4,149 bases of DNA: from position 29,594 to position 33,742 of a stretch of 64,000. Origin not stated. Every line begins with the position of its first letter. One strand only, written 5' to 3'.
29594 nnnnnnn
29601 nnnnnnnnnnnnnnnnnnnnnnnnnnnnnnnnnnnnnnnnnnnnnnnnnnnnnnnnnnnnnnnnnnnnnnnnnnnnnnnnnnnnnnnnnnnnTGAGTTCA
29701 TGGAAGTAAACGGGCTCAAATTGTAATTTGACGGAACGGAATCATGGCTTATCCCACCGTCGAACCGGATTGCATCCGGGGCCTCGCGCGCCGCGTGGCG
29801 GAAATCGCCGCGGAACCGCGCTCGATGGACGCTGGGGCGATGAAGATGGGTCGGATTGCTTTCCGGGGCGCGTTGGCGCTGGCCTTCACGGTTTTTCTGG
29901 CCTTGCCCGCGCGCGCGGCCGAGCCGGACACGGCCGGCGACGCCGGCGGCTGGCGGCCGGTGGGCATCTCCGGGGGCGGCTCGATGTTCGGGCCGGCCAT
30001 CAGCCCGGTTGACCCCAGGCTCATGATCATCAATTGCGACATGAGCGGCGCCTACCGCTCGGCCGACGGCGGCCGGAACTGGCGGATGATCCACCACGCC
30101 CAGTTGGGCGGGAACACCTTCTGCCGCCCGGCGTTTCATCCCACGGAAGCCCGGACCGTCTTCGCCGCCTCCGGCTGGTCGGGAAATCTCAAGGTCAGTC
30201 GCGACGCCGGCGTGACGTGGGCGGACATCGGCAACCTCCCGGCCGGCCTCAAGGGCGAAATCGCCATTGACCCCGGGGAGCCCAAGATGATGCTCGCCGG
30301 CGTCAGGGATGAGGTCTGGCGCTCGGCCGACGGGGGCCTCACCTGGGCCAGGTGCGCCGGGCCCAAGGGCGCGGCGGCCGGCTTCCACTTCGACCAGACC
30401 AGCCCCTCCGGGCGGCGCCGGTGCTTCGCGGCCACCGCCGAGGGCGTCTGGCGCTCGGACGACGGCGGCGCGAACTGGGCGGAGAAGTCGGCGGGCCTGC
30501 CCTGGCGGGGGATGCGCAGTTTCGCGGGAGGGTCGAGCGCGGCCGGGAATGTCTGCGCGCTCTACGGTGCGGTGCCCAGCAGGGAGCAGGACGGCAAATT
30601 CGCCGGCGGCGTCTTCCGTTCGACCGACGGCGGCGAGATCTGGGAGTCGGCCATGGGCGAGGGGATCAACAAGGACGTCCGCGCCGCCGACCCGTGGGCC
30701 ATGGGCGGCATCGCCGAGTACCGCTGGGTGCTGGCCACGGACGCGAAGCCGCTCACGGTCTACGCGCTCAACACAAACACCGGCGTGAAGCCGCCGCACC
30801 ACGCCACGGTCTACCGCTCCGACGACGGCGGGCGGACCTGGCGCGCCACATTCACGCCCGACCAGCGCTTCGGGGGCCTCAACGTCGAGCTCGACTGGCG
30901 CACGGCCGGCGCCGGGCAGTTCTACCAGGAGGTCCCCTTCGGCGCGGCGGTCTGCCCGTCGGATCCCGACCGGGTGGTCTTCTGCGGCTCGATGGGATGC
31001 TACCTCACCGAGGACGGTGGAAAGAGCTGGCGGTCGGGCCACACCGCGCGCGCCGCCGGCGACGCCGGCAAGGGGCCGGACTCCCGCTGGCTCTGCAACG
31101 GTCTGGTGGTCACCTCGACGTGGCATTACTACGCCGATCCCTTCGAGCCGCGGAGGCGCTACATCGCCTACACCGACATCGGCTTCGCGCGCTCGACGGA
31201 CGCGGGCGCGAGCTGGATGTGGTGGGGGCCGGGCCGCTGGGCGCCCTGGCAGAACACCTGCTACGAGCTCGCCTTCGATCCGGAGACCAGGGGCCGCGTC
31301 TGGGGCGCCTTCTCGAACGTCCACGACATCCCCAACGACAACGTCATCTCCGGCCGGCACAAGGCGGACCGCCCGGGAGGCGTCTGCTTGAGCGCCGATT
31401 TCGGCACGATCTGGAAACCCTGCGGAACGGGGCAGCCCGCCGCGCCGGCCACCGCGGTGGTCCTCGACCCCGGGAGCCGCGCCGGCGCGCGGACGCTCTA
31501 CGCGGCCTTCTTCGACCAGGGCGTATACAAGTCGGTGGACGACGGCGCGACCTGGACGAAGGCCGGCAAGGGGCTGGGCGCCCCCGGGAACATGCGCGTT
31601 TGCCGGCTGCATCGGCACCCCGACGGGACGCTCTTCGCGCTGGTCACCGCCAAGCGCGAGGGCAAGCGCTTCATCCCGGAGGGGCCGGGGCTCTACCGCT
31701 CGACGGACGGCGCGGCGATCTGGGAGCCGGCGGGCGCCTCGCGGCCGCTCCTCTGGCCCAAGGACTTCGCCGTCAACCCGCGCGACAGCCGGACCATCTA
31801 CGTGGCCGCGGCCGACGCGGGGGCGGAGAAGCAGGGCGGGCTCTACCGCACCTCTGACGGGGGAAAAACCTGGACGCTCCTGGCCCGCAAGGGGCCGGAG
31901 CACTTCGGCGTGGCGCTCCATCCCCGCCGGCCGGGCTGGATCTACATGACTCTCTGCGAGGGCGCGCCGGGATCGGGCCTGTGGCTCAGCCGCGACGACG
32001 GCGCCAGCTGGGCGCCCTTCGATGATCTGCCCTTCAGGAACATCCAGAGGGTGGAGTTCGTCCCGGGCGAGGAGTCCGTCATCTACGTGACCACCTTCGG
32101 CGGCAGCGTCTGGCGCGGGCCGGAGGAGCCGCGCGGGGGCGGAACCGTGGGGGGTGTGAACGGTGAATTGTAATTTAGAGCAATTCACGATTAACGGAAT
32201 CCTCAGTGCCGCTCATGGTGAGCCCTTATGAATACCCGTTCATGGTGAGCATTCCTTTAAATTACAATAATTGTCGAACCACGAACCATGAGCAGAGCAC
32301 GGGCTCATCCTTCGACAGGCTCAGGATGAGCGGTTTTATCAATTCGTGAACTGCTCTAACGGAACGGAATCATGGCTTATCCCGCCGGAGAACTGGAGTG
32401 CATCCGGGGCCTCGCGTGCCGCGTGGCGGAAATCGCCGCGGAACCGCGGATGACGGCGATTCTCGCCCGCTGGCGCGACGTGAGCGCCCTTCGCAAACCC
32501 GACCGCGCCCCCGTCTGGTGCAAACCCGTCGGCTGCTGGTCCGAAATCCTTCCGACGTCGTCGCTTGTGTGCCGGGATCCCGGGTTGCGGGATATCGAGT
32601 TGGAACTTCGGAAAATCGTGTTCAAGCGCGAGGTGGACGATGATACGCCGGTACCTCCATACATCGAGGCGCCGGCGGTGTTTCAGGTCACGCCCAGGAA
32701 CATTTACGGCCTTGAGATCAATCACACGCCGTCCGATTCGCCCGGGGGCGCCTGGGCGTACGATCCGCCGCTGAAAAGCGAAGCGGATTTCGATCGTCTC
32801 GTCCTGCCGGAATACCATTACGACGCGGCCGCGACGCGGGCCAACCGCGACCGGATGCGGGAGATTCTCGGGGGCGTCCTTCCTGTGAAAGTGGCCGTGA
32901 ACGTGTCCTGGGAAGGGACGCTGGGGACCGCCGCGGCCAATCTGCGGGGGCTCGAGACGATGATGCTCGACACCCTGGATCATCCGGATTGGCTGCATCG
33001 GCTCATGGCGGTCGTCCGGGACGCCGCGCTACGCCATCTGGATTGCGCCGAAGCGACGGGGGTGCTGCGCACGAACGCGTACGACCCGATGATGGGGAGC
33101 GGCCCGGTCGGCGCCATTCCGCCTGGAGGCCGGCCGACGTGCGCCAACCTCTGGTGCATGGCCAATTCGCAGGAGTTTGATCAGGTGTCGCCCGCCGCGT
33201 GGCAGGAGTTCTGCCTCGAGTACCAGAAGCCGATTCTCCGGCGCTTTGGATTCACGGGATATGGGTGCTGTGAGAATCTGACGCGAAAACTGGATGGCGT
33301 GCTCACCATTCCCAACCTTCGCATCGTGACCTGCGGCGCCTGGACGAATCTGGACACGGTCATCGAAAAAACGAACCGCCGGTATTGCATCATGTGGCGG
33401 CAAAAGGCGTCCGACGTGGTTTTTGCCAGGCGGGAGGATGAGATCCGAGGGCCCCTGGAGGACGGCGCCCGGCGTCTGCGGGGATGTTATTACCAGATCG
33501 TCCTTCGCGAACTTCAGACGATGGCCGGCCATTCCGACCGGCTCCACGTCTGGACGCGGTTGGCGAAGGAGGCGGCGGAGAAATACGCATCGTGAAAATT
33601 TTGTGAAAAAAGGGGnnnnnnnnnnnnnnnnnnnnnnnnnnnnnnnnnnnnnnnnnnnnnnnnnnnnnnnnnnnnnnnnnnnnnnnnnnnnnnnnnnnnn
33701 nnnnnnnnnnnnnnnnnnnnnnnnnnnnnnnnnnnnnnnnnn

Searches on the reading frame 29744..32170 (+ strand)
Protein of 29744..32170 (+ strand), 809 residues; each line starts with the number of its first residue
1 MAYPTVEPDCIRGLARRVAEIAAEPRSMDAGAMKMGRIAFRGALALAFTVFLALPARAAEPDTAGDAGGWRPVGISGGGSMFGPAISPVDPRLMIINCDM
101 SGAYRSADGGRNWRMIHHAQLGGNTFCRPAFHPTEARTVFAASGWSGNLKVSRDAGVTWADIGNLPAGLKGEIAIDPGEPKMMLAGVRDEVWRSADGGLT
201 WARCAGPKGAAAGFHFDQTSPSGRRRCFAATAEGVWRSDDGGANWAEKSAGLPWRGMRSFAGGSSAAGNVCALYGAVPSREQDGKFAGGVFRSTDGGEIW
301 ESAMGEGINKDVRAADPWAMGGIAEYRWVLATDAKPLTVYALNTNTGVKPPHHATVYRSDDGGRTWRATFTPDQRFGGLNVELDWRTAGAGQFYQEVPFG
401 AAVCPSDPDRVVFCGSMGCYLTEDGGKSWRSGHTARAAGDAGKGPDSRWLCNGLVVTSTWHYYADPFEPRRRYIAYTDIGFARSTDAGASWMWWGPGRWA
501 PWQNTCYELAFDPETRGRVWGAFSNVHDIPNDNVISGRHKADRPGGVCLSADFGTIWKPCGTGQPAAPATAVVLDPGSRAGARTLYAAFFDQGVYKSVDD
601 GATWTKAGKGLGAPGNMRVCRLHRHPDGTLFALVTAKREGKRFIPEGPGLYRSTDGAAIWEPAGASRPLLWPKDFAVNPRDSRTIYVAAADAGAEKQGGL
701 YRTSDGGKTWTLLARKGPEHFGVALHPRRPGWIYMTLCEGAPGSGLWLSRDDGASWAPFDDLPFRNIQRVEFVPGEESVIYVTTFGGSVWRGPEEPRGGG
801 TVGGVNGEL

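Call 8: search_protein_families(library=pfam, proteins=[window:29744-32170:+], max_evalue=0.001)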
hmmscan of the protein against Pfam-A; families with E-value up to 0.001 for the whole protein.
window:29744-32170:+ (809 aa): 3 families
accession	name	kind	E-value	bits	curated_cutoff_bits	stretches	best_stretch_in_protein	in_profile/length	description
PF15902.12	Sortilin-Vps10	-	4.9e-23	82.1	33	2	650-761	3-114/446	Sortilin, neurotensin receptor 3,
PF02012.26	BNR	-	3.1e-16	57.1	27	0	357-367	1-11/12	BNR/Asp-box repeat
PF14870.12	PSII_BNR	-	2.7e-07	30.6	27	0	183-269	32-120/303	Photosynthesis system II assembly factor YCF48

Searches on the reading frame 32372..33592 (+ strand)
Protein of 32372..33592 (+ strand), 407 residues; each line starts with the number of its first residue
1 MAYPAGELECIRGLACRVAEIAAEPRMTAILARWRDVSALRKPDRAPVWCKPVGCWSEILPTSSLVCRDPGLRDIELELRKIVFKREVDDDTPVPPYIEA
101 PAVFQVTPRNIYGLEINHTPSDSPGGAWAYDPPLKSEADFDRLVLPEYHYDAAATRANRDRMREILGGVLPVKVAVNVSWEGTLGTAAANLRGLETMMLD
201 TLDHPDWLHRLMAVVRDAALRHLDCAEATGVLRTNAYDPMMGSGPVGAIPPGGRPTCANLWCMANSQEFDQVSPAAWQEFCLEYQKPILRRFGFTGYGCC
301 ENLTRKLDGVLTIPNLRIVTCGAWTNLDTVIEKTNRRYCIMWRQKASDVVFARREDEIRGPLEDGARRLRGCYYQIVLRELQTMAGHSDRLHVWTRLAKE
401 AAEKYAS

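Call 8: search_protein_families(library=pfam, proteins=[window:32372-33592:+], max_evalue=0.001)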
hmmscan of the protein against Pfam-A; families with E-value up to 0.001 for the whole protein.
window:32372-33592:+ (407 aa): 0 families

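Call 39: find_related_loci(query=window:32372-33592:+, collection=genome_contigs, flank=10000)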
Query window:32372-33592:+ (407 aa) in genome_contigs; peptide patterns used: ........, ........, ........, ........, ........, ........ (x = any residue, [..] = any of these).
61 stretches matched a pattern; 39 encode a relative of the query (tblastn E <= 1e-3); 39 distinct loci.
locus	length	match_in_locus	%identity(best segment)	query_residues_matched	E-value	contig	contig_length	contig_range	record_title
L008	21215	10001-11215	60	1-406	1e-163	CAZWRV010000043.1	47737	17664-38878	MAG TPA_asm: uncultured Victivallaceae bacterium isolate binchicken_co135_207 genome assembly, contig: NODE_1584_length_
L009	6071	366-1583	60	1-406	4e-162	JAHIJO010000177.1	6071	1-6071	MAG: Verrucomicrobia bacterium isolate KR13_Ju.mb.40 KR13_Ju.mb.40_k141_214175, whole genome shotgun sequence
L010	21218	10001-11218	58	1-406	1e-157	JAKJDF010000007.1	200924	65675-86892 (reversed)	MAG: Candidatus Latescibacterota bacterium isolate UR.bin156 NODE_7_length_200924_cov_7.774450, whole genome shotgun seq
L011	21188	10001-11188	56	11-406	1e-150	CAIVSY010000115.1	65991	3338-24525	uncultured bacterium isolate LaPlata_bin-2000 genome assembly, contig: bin-2000:115/118, whole genome shotgun sequence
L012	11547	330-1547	56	1-406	1e-150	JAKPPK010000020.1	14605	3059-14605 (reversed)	MAG: Candidatus Latescibacterota bacterium isolate JPNA_maxbin.122_sub k141_217602, whole genome shotgun sequence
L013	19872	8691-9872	58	4-397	8e-151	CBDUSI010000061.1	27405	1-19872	MAG TPA_asm: uncultured bacterium isolate SRR21487742_binner123_Refined_23 genome assembly, contig: ERZ26661670.557, who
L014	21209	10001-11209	57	5-406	2e-150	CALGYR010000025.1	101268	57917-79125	MAG TPA_asm: uncultured bacterium isolate SRR6007444_bin.47_CONCOCT_v1.1_MAG genome assembly, contig: ERZ724098.86, whol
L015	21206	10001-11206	57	5-406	2e-149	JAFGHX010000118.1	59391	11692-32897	MAG: Kiritimatiellae bacterium isolate Zod_Metabat.16 k87_3014930, whole genome shotgun sequence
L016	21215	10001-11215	55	1-406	3e-149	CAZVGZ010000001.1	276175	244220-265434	MAG TPA_asm: uncultured bacterium isolate SRP308112_co1_440 genome assembly, contig: NODE_3_length_276175_cov_8.188183,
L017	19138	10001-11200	61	7-406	5e-159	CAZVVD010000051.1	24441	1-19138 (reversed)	MAG TPA_asm: uncultured Verrucomicrobiota bacterium isolate SRP192927_co5_128 genome assembly, contig: NODE_2358_length_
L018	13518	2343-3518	57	6-397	2e-148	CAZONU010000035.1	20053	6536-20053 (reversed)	MAG TPA_asm: uncultured Planctomycetia bacterium isolate SRP068000_co4_470 genome assembly, contig: NODE_2760_length_200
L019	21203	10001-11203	53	7-406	9e-148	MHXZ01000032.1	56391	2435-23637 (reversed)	MAG: Planctomycetes bacterium GWF2_41_51 gwf2_scaffold_1608, whole genome shotgun sequence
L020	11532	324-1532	55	3-406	1e-146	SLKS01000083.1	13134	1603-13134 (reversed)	MAG: Kiritimatiellae bacterium isolate CSSed165cm_27R1 CSSed16-5cm-15611, whole genome shotgun sequence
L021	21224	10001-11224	56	1-406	3e-146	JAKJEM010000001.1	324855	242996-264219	MAG: Planctomycetota bacterium isolate UR.bin147 NODE_1_length_324855_cov_4.112319, whole genome shotgun sequence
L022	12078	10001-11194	55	7-405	7e-146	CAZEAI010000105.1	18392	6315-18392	MAG TPA_asm: uncultured bacterium isolate SRP077602_co2_308 genome assembly, contig: NODE_4522_length_18392_cov_4.954246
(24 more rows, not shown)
